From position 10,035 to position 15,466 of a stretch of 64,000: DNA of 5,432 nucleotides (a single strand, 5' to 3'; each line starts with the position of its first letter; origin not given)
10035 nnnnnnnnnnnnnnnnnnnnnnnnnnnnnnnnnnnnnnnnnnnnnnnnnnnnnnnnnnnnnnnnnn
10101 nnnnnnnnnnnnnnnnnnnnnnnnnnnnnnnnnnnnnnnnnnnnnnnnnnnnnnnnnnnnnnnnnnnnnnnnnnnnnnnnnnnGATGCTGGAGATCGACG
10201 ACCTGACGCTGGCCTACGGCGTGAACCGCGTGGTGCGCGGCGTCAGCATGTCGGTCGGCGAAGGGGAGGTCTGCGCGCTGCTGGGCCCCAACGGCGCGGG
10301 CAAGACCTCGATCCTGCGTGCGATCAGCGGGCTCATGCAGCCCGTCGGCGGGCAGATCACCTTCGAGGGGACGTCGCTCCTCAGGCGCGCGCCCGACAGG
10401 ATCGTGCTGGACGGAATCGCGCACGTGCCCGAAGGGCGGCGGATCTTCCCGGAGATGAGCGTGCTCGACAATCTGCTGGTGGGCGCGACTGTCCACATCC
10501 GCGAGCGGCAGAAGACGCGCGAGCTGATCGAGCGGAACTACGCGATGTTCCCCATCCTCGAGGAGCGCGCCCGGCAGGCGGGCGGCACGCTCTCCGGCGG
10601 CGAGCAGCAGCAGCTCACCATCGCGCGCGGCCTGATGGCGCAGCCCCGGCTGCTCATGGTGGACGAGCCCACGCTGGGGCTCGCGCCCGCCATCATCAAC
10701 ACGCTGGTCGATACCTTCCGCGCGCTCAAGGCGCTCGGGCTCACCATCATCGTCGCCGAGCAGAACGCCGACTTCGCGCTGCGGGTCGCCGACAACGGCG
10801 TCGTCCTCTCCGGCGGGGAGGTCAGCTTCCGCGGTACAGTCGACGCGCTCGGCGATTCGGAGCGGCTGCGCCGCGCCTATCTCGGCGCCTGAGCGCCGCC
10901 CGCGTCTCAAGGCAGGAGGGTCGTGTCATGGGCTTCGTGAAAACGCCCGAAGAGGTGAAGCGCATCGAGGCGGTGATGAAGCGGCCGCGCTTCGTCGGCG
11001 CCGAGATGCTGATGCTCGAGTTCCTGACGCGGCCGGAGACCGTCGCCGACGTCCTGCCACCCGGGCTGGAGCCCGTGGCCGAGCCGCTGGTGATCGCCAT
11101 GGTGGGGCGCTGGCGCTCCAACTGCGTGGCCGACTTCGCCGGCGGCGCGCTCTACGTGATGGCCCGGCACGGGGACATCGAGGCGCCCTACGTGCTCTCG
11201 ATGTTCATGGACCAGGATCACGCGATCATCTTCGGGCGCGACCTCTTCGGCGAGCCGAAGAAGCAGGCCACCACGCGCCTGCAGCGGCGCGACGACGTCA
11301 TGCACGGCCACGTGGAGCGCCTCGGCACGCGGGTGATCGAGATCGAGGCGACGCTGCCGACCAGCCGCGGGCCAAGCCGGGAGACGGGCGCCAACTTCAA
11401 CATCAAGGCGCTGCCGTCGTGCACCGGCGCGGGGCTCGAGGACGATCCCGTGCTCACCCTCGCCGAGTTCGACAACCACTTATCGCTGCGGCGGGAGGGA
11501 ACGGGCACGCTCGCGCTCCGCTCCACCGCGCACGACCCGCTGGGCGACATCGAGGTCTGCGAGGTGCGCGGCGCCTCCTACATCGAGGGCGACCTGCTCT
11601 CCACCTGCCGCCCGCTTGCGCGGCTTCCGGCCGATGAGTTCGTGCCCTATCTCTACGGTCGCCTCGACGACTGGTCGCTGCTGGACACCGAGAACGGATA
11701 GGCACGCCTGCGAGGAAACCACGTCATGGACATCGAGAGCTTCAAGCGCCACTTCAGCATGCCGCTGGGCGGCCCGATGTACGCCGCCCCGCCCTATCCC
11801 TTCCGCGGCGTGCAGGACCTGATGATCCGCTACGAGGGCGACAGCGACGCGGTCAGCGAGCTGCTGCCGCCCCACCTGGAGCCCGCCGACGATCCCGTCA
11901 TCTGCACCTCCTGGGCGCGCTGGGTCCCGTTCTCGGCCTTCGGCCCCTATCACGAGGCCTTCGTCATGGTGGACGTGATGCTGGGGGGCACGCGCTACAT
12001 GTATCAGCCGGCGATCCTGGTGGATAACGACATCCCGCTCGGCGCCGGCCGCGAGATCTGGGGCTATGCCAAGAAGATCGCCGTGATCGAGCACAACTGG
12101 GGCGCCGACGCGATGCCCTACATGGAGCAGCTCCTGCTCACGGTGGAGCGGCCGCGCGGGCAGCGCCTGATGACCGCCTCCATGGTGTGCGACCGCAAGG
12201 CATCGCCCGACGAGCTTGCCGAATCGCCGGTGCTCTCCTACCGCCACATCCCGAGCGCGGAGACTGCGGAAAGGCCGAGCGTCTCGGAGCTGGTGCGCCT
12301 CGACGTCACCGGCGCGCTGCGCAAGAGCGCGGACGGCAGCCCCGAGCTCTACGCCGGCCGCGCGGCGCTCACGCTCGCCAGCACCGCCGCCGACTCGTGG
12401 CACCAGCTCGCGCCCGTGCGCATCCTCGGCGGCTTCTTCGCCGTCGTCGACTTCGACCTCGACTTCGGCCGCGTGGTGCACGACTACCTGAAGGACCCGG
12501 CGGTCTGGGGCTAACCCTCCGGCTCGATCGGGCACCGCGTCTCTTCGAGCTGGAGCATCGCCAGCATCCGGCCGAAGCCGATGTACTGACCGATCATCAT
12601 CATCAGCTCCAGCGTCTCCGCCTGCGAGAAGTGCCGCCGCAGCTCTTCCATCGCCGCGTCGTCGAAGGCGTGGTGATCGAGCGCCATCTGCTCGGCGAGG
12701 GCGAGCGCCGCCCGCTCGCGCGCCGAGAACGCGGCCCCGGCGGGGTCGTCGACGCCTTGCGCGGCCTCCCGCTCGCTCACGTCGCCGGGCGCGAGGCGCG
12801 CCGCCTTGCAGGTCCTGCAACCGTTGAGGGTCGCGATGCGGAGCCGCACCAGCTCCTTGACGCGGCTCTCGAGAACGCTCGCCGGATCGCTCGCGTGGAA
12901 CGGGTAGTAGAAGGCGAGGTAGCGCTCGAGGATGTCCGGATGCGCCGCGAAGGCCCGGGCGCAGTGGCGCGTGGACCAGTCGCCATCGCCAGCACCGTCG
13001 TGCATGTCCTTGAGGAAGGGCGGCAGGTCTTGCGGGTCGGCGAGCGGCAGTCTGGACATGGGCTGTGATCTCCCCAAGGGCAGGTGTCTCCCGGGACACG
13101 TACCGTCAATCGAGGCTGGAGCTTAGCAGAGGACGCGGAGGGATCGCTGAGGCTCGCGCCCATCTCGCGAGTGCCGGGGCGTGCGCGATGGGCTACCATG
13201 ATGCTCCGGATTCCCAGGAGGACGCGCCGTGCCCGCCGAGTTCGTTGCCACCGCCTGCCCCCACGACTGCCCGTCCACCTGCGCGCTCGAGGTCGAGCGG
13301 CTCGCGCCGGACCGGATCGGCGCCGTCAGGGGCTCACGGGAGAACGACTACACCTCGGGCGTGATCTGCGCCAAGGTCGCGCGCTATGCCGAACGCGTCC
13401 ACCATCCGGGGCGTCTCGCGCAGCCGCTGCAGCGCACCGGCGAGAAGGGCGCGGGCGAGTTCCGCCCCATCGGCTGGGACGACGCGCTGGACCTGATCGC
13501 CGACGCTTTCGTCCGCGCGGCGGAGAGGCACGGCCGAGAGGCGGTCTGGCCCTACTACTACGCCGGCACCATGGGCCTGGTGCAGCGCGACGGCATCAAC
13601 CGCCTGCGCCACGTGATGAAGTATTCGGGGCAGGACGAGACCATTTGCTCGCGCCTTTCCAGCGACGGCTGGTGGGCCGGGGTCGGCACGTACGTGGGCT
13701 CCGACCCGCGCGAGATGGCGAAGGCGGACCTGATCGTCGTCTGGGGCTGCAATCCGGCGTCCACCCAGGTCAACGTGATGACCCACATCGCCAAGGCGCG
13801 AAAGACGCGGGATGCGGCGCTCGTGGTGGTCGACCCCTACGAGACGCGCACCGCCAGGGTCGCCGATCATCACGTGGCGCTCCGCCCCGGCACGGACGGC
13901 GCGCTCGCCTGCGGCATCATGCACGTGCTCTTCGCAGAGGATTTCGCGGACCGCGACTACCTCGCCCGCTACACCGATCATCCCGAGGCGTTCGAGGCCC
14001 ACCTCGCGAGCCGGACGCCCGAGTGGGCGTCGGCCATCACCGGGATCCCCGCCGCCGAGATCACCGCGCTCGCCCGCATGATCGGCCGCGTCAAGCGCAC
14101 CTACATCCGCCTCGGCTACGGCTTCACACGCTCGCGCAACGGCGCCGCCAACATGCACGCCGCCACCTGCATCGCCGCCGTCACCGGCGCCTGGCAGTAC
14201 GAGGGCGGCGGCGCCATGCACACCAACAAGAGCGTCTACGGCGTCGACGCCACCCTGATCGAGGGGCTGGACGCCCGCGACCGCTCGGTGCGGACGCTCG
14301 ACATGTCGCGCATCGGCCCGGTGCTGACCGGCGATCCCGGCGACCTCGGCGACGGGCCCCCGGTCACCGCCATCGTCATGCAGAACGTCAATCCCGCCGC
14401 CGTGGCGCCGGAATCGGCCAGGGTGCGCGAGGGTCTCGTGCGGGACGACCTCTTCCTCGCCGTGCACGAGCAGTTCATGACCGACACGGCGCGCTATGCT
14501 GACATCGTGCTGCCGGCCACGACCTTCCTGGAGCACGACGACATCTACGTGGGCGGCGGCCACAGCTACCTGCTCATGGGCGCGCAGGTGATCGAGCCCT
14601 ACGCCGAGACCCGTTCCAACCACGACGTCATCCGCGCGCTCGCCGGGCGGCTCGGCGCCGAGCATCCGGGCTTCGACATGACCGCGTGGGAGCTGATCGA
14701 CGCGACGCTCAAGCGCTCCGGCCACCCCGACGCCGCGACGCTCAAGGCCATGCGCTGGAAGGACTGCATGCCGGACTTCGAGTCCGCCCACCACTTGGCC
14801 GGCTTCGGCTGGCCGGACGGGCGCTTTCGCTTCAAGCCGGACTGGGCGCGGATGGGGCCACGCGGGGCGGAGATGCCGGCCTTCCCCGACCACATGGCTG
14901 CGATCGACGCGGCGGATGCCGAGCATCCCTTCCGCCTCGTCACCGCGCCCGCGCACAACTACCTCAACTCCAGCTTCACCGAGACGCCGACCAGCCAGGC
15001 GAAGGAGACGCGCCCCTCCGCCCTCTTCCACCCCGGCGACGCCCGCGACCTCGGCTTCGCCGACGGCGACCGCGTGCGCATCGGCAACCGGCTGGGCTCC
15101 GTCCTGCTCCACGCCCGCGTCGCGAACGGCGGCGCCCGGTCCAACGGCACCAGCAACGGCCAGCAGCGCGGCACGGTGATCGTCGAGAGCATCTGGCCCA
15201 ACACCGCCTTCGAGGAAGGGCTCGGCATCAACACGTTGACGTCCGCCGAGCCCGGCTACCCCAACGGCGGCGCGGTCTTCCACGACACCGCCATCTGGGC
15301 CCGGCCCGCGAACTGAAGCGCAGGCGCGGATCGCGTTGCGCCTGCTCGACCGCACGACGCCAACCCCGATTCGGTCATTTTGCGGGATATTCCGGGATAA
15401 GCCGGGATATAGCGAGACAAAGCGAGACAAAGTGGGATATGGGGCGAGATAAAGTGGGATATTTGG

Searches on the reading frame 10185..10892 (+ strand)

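Call 79: search_protein_families(library=pfam, proteins=[window:10185-10892:+], max_evalue=0.00001)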
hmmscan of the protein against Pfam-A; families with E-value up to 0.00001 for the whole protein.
window:10185-10892:+ (235 aa): 2 families
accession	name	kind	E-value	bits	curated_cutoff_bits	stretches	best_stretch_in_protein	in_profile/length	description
PF00005.33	ABC_tran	-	9.2e-32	110.9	25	1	18-163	2-136/137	ABC transporter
PF13304.12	AAA_21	-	3.7e-11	44.1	27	0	31-58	3-32/304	AAA domain, putative AbiEii toxin, Type IV TA system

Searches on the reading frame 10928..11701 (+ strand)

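Call 79: search_protein_families(library=pfam, proteins=[window:10928-11701:+], max_evalue=0.00001)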
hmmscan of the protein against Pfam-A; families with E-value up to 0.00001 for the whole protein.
window:10928-11701:+ (257 aa): 1 family
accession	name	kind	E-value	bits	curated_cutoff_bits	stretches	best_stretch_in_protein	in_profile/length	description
PF06314.16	ADC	-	5.1e-40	137.9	29.8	1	16-224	15-228/238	Acetoacetate decarboxylase (ADC)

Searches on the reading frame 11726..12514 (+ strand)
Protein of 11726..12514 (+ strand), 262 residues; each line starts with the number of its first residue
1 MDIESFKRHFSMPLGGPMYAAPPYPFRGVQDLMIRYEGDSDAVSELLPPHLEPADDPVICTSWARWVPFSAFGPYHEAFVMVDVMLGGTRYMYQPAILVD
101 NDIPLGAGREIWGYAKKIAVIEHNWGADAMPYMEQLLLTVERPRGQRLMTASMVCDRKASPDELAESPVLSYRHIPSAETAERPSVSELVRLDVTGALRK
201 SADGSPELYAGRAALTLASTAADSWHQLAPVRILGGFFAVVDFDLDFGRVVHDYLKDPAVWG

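Call 79: search_protein_families(library=pfam, proteins=[window:11726-12514:+], max_evalue=0.00001)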
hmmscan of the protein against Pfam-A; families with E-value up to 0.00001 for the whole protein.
window:11726-12514:+ (262 aa): 1 family
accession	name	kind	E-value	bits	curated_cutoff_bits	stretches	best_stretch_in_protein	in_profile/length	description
PF06314.16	ADC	-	4e-48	164.5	29.8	1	12-255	2-238/238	Acetoacetate decarboxylase (ADC)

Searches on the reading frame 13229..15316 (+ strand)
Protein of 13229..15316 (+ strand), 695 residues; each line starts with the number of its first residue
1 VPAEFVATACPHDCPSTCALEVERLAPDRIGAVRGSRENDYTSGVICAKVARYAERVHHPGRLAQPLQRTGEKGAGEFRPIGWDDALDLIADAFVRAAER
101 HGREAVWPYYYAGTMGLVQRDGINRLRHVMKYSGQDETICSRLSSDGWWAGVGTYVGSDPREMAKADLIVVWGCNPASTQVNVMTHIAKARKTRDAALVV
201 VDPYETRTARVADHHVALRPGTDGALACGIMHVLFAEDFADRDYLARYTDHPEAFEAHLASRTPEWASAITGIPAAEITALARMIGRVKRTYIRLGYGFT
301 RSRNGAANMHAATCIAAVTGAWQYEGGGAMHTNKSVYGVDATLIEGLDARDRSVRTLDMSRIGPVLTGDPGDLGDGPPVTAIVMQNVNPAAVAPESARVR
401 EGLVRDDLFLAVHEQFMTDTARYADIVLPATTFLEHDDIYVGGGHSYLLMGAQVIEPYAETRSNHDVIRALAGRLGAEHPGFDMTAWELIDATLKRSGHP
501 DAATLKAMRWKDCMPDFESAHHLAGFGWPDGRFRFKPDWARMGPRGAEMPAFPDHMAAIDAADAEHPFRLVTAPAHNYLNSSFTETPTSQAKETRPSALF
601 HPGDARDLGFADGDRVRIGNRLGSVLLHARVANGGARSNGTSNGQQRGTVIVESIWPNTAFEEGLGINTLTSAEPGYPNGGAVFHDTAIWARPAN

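Call 80: search_protein_families(library=pfam, proteins=[window:13229-15316:+], max_evalue=0.00001)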
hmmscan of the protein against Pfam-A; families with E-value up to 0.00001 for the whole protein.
window:13229-15316:+ (695 aa): 3 families
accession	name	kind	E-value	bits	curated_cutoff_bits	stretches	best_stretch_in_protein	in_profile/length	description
PF00384.28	Molybdopterin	-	2.9e-44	152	24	1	62-473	1-352/353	Molybdopterin oxidoreductase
PF01568.27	Molydop_binding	-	3.5e-12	46.8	26.8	1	568-674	1-96/110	Molydopterin dinucleotide binding domain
PF04879.21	Molybdop_Fe4S4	-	1.7e-06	28.3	22.7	1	5-59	3-55/55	Molybdopterin oxidoreductase Fe4S4 domain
